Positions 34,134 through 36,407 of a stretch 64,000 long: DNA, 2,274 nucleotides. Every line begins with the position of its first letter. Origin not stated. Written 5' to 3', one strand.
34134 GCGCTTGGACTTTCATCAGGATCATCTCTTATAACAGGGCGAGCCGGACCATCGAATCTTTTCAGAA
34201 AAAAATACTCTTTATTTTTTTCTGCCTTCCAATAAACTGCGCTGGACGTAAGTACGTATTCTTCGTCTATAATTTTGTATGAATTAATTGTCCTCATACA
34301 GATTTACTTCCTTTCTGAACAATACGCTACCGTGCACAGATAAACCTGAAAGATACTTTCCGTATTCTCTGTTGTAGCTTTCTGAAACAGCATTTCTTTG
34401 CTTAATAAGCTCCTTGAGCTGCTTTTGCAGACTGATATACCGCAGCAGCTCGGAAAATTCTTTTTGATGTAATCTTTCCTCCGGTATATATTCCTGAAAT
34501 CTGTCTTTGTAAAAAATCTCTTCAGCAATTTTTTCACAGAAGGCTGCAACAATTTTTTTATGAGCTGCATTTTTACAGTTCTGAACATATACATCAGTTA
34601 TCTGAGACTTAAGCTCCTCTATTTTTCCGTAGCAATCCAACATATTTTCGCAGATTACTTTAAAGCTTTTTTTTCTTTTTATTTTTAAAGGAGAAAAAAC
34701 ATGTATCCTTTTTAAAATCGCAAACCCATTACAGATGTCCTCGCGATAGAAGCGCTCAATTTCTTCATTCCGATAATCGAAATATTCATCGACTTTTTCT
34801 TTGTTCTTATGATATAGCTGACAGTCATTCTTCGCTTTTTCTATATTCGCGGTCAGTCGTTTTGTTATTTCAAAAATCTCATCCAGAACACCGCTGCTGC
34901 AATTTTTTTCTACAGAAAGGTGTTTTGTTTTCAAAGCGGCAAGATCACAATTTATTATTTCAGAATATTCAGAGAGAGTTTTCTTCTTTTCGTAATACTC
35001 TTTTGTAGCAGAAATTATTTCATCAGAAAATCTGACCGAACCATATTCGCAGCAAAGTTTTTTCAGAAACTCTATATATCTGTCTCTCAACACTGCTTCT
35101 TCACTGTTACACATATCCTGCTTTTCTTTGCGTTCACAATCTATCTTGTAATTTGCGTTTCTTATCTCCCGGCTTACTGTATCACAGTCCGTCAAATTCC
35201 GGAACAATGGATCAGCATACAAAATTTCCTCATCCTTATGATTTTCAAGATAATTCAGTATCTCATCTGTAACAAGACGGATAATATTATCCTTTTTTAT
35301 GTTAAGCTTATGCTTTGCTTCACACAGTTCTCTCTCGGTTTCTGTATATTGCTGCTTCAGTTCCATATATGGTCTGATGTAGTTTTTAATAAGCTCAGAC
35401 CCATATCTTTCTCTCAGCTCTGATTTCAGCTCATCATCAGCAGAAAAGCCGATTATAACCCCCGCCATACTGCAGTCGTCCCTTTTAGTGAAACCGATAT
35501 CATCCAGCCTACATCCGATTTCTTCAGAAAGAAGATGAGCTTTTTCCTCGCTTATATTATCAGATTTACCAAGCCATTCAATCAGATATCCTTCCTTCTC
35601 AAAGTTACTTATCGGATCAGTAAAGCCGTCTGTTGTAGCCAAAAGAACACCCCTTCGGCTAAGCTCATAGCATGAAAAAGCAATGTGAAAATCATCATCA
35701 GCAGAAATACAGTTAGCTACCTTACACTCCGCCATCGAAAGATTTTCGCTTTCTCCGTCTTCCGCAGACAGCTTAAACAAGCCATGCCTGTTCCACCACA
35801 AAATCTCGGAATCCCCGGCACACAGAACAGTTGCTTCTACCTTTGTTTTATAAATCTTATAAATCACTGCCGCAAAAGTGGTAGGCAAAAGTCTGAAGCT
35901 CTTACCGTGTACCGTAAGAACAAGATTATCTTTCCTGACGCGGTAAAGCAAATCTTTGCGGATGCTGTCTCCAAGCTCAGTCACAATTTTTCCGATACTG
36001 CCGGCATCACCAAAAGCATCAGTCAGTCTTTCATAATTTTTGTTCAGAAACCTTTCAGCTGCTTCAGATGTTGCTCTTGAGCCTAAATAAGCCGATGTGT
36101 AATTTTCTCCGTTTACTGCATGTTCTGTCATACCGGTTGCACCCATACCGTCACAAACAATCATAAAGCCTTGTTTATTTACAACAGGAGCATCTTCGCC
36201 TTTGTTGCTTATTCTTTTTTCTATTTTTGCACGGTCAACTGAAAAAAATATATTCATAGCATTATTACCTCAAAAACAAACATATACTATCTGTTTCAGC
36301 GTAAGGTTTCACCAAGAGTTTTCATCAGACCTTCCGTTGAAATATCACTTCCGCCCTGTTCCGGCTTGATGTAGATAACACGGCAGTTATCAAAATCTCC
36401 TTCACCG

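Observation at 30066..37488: Extended six-gene TerY-P-type (vWA / PP2C / Ser-Thr kinase) operon with three extra components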

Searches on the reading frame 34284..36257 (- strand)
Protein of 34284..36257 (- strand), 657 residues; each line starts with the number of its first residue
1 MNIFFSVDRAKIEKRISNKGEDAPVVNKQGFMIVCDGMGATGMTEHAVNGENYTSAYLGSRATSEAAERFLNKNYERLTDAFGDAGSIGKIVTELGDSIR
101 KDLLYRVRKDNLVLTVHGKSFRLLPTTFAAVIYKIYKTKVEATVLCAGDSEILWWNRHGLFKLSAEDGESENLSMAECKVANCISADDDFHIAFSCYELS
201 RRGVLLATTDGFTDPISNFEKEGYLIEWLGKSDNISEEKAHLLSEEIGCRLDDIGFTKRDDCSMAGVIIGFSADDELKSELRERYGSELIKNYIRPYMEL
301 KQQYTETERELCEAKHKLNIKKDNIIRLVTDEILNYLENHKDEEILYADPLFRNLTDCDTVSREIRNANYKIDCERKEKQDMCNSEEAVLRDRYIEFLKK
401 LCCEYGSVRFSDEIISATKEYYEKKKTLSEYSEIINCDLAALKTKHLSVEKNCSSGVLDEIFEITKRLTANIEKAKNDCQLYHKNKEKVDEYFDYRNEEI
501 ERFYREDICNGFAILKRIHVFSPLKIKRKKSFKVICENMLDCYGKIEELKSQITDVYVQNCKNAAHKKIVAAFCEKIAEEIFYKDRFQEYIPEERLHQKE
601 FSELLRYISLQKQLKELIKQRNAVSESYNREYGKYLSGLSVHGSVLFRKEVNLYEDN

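Call 3: search_protein_families(library=pfam, proteins=[window:34284-36257:-], max_evalue=0.1)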
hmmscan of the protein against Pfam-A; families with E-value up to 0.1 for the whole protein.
window:34284-36257:- (657 aa): 0 families

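Call 4: search_protein_families(library=padloc, proteins=[window:34284-36257:-], max_evalue=0.1)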
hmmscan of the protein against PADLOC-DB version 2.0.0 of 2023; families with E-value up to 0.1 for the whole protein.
window:34284-36257:- (657 aa): 0 families

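Call 5: search_protein_families(library=ncbifam, proteins=[window:34284-36257:-], max_evalue=0.1)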
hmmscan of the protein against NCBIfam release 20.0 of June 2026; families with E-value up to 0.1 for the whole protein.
window:34284-36257:- (657 aa): 1 family
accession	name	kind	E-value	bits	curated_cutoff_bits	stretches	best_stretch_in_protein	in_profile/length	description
NF033484.1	Stp1_PP2C_phos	equivalog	0.002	17.7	230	0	27-75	22-70/232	Stp1/IreP family PP2C-type Ser/Thr phosphatase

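Call 9: find_homologous_proteins(query=window:34284-36257:-)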
Query window:34284-36257:- (657 aa): 23 proteins with E <= 0.001 among 8000 candidates.
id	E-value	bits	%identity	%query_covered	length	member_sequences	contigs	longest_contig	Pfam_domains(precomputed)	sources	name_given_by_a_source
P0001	0.0e+0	1444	98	100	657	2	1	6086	-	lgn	-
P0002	7.3e-200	684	50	99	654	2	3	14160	-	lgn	-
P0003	1.2e-194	667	48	99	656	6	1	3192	-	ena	-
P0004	6.6e-187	641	48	99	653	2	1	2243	-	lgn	-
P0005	3.0e-181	623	46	99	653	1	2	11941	-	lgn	-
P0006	4.7e-174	599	43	99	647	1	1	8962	-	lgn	-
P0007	1.7e-173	597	45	100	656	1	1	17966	-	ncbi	-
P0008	1.5e-171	591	46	99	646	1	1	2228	-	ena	-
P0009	2.5e-171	590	46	99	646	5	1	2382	-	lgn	-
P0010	1.8e-164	567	45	99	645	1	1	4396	-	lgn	-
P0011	4.8e-162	559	43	99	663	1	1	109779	-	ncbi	-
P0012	1.3e-161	558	42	100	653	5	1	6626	-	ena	-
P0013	4.7e-116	407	57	49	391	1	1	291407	-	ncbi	-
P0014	5.5e-114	401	35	97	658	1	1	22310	-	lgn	-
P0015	2.6e-81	293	33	99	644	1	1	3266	-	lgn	-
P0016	3.9e-81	292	35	78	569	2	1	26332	-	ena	-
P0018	1.0e-76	277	41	61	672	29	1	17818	-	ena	-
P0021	2.6e-71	260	27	98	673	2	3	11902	-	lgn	-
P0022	1.5e-66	244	31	78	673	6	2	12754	PF13672.12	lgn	-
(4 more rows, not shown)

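Call 10: search_solved_structures(query=window:34284-36257:-, max_evalue=1, show_alignments=2)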
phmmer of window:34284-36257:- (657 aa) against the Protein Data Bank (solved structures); distinct sequences matched with E-value up to 1: 11.
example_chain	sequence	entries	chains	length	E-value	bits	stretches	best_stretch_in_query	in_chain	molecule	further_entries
6e24_A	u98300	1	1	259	0.39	12.8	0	85-149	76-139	Transcription initiation factor TFIID subunit 1,Myc proto-oncogene protein,TATA-box-bindin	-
4b0a_A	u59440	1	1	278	0.42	12.7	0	85-149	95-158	TRANSCRIPTION INITIATION FACTOR TFIID SUBUNIT 1, LINKER, TATA-BOX-BINDING PROTEIN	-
6tb4_M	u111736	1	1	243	0.44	12.6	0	84-149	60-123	TATA-box Binding Protein (TBP)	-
6e16_A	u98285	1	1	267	0.44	12.6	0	85-149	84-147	Transcription initiation factor TFIID subunit 1,Myc proto-oncogene protein,TATA-box-bindin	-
4v1n_O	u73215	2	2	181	0.53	12.3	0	62-149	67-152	TATA-BOX-BINDING PROTEIN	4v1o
1ngm_A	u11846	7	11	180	0.54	12.3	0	62-149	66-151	Transcription initiation factor TFIID | PROTEIN (TATA BINDING PROTEIN (TBP)) | TATA-BOX-BINDING PROTEIN, TBP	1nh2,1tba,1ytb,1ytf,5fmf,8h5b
1tbp_A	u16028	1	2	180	0.54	12.3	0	62-149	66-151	TATA-BINDING PROTEIN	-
1rm1_A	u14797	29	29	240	0.77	11.8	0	103-149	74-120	TATA-box binding protein | TATA-BOX-BINDING PROTEIN | TATA-box Binding Protein (TBP)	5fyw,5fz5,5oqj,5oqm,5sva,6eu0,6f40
7z0o_H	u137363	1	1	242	0.79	11.8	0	103-149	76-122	TATA-box-binding protein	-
6cmz_A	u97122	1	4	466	0.84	11.7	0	197-257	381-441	Dihydrolipoyl dehydrogenase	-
7o4i_O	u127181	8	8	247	0.85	11.6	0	103-149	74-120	TATA-box-binding protein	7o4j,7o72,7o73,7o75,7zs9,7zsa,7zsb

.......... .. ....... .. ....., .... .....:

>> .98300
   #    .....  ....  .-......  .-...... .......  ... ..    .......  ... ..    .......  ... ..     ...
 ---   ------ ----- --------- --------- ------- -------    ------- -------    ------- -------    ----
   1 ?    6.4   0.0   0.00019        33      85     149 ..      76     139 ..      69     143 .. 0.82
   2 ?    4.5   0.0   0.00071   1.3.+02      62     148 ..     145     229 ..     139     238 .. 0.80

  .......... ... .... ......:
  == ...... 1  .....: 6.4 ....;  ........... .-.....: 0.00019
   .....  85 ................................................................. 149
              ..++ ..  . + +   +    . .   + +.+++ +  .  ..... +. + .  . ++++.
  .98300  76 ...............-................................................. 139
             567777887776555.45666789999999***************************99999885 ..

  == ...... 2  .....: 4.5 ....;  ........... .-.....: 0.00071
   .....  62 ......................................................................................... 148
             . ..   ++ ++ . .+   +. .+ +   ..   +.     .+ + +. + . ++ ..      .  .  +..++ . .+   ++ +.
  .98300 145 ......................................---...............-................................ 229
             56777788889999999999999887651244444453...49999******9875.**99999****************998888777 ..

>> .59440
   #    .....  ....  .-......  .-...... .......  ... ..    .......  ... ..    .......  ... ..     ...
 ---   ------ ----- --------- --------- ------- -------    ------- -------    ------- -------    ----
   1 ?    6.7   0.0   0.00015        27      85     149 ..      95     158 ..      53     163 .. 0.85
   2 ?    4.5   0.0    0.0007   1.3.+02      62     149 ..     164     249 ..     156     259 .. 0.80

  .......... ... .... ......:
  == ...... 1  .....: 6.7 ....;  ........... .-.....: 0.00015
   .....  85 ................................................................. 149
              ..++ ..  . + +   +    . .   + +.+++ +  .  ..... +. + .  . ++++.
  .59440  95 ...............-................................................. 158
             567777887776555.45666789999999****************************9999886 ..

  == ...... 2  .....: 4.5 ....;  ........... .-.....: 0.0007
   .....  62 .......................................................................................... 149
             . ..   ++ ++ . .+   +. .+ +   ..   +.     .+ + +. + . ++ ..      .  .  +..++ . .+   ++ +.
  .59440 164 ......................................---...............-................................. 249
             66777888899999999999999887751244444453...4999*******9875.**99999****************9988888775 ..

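Call 11: find_encoding_contigs(protein=P0011, flank=10000, max_places=2)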
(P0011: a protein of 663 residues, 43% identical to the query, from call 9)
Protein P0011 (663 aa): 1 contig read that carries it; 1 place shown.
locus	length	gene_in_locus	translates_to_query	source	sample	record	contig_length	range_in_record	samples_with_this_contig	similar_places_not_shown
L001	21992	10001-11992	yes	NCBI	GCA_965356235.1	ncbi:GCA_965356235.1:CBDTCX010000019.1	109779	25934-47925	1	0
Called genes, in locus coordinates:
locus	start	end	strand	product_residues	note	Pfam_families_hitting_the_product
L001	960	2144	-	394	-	-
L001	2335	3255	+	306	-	-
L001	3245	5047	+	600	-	PF02534:T4SS-DNA_transf, PF10412:TrwB_AAD_bind, PF12696:TraG-D_C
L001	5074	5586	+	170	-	PF08238:Sel1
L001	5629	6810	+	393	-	PF01139:RtcB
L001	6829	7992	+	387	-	PF18143:HAD_SAK_2, PF00149:Metallophos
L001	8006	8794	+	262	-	PF03747:ADP_ribosyl_GH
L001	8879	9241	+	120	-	-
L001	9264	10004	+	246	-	PF25106:VWA_4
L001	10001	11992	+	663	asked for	-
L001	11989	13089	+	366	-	PF17667:Pkinase_fungal (weak), PF00069:Pkinase, PF07714:PK_Tyr_Ser-Thr (weak)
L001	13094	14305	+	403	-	-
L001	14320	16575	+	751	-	-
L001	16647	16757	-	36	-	-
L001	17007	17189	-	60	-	-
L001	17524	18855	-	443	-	PF02040:ArsB (weak), PF03600:CitMHS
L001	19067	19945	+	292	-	PF03755:YicC-like_N, PF08340:YicC-like_C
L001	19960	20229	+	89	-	PF04025:RemA-like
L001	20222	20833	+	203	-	PF00625:Guanylate_kin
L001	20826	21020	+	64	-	PF01192:RNA_pol_Rpb6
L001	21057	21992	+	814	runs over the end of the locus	PF17764:PriA_3primeBD, PF00270:DEAD, PF04851:ResIII, PF18319:Zn_ribbon_PriA, PF00271:Helicase_C (weak), PF18074:PriA_C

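Call 12: find_encoding_contigs(protein=P0007, flank=10000, max_places=2)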
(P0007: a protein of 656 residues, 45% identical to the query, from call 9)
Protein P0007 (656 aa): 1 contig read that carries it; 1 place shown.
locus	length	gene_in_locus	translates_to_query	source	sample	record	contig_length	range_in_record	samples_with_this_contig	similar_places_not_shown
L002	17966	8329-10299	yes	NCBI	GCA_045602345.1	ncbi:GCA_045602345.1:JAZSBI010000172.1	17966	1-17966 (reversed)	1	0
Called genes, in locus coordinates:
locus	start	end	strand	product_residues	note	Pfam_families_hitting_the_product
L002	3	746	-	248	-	?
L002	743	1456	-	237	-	PF00977:His_biosynth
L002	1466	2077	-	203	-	PF00117:GATase, PF07685:GATase_3, PF01174:SNO (faint)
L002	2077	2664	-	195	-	PF00475:IGPD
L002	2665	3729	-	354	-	PF00155:Aminotran_1_2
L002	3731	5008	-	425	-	PF00815:Histidinol_dh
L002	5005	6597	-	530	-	PF13393:tRNA-synt_His, PF01634:HisG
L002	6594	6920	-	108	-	PF01371:Trp_repressor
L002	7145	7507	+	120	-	-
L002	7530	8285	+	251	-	PF00362:Integrin_beta (faint), PF13519:VWA_2 (weak), PF25106:VWA_4 (weak)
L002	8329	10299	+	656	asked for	-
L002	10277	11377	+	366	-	PF00069:Pkinase, PF07714:PK_Tyr_Ser-Thr (weak), PF06293:Kdo (faint)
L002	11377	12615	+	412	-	-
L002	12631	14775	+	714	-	-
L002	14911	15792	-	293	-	-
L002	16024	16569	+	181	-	-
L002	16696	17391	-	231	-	-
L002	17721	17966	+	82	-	?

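Call 13: find_encoding_contigs(protein=P0014, flank=10000, max_places=2)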
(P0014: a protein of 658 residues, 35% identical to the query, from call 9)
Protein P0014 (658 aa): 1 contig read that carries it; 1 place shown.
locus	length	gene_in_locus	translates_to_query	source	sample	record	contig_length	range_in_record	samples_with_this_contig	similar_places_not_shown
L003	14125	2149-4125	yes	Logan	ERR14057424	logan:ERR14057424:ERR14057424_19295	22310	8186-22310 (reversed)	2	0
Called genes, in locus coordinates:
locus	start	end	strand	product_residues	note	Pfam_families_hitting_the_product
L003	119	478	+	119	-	-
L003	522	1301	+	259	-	PF25106:VWA_4 (weak)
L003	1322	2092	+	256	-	PF00362:Integrin_beta (faint), PF25106:VWA_4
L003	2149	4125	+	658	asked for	-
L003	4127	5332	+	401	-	PF00069:Pkinase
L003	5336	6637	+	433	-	-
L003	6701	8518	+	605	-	-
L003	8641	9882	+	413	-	-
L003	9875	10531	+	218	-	-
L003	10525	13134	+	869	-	PF13424:TPR_12 (faint), PF12770:CHAT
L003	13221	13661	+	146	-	-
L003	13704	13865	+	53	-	-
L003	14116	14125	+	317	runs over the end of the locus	-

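Call 14: find_encoding_contigs(protein=P0018, flank=10000, max_places=2)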
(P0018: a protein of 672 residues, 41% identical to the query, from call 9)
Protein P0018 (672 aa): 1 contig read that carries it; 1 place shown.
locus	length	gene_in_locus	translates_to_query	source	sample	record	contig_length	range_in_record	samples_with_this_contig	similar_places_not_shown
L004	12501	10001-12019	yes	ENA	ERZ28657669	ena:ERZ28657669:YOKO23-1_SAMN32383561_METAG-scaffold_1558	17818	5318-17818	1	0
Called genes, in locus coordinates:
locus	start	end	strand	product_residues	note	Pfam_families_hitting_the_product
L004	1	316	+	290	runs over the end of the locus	PF08808:RES (faint)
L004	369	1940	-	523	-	PF00239:Resolvase, PF07508:Recombinase, PF13408:Zn_ribbon_recom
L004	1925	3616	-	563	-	PF00239:Resolvase, PF07508:Recombinase, PF13408:Zn_ribbon_recom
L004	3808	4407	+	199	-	PF14335:DUF4391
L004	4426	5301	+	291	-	PF01582:TIR, PF13676:TIR_2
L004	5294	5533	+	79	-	-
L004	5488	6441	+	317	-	PF01555:N6_N4_Mtase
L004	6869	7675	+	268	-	PF25106:VWA_4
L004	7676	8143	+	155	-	PF08238:Sel1 (faint)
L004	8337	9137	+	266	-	PF00362:Integrin_beta (faint), PF25106:VWA_4 (weak)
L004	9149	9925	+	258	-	PF00362:Integrin_beta (faint), PF25106:VWA_4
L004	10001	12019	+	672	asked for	-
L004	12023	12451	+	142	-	-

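Call 15: find_encoding_contigs(protein=P0021, flank=10000, max_places=2)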
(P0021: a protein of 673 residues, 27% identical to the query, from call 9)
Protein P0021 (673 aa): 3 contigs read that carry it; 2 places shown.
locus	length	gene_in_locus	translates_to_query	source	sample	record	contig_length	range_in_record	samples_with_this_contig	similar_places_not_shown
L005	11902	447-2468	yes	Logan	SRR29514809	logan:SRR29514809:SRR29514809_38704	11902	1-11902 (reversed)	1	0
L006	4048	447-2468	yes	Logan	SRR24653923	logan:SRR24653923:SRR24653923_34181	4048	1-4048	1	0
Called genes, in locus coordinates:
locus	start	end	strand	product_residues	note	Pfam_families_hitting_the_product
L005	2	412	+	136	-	?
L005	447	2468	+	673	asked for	-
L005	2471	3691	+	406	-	-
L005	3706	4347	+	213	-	-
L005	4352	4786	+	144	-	-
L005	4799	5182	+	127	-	-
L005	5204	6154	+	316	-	PF01841:Transglut_core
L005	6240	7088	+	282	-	PF01435:Peptidase_M48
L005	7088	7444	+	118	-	PF15616:TerY_C (faint)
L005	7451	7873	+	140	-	PF08837:DUF1810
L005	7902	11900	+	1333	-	?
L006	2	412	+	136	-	?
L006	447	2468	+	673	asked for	-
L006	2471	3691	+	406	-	-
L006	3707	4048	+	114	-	?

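Call 16: find_encoding_contigs(protein=P0022, flank=10000, max_places=2)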
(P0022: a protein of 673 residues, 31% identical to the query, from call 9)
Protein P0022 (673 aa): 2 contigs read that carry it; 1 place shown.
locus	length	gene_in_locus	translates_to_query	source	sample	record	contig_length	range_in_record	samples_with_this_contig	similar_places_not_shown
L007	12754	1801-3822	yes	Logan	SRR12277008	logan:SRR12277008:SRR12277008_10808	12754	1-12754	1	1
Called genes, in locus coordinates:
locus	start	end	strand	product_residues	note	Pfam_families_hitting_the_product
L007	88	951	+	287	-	PF00362:Integrin_beta (faint), PF25106:VWA_4 (weak)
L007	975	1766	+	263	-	PF00362:Integrin_beta (faint), PF25106:VWA_4 (weak)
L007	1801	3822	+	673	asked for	PF13672:PP2C_2 (faint)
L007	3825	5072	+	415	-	PF00069:Pkinase, PF07714:PK_Tyr_Ser-Thr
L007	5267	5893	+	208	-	-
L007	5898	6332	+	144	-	-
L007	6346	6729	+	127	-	-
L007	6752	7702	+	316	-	PF01841:Transglut_core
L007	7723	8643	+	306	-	PF01435:Peptidase_M48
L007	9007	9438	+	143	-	PF08837:DUF1810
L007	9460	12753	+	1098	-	?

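Call 17: find_encoding_contigs(protein=P0016, flank=10000, max_places=2)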
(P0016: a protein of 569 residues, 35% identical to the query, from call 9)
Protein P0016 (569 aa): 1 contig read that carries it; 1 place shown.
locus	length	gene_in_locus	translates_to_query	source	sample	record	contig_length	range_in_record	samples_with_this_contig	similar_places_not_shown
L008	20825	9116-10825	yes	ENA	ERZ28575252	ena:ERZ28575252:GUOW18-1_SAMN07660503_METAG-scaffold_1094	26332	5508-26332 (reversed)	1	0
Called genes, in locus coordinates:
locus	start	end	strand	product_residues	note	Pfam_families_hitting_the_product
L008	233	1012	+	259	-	PF03747:ADP_ribosyl_GH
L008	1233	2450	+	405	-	-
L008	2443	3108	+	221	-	-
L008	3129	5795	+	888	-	PF12770:CHAT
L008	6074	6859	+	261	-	PF25106:VWA_4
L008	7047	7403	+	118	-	-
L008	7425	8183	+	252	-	PF25106:VWA_4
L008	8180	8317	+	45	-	-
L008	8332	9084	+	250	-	PF00362:Integrin_beta (faint), PF25106:VWA_4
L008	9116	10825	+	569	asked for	-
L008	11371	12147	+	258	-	PF00069:Pkinase, PF07714:PK_Tyr_Ser-Thr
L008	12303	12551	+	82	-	PF01797:Y1_Tnp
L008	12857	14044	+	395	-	PF00069:Pkinase, PF07714:PK_Tyr_Ser-Thr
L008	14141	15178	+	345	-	-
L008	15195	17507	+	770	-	PF25302:NADase_transloc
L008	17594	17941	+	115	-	PF13560:HTH_31 (weak), PF01381:HTH_3 (weak)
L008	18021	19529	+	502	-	-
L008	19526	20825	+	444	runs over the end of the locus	PF04055:Radical_SAM, PF13186:SPASM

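Call 27: search_solved_structures(query=A1, max_evalue=1, show_alignments=1)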
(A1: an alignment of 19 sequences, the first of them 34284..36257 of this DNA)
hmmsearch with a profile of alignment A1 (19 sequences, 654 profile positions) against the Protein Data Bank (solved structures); distinct sequences matched with E-value up to 1: 12.
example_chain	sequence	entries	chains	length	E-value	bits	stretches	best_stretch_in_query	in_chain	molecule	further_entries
9mn2_A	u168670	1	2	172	0.052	15.6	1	410-570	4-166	IgA FC receptor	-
8qae_A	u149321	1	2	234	0.15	14.1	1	425-583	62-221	sc-apCC-6-SLLA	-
8uzp_M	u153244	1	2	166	0.15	14.1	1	359-485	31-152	stem_mimetic_01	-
4jlr_S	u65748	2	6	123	0.17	13.9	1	274-373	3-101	RSV_1Isea designed scaffold | Epitope Scaffold rsv_1isea_FFL_001_C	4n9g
4l8i_A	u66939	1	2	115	0.18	13.9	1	277-551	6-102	RSV epitope scaffold FFL_005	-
5j0h_A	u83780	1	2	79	0.37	12.8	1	527-585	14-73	Design construct 2L6HC3_13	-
30dr_O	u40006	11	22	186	0.48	12.5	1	328-407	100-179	Dynactin subunit 3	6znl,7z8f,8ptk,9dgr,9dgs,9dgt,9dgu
9nze_A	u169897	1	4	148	0.56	12.2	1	420-560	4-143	De novo designed protein, EPIC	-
9blt_B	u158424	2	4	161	0.59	12.2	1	421-486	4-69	GrpE protein homolog 1, mitochondrial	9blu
9bls_B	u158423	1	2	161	0.6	12.1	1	421-486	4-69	GrpE protein homolog 1, mitochondrial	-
9nzg_A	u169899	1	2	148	0.62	12.1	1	420-560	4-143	De novo designed protein, EPIC Q51N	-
7puz_A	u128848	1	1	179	0.66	12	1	499-623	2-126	MICOS complex subunit MIC60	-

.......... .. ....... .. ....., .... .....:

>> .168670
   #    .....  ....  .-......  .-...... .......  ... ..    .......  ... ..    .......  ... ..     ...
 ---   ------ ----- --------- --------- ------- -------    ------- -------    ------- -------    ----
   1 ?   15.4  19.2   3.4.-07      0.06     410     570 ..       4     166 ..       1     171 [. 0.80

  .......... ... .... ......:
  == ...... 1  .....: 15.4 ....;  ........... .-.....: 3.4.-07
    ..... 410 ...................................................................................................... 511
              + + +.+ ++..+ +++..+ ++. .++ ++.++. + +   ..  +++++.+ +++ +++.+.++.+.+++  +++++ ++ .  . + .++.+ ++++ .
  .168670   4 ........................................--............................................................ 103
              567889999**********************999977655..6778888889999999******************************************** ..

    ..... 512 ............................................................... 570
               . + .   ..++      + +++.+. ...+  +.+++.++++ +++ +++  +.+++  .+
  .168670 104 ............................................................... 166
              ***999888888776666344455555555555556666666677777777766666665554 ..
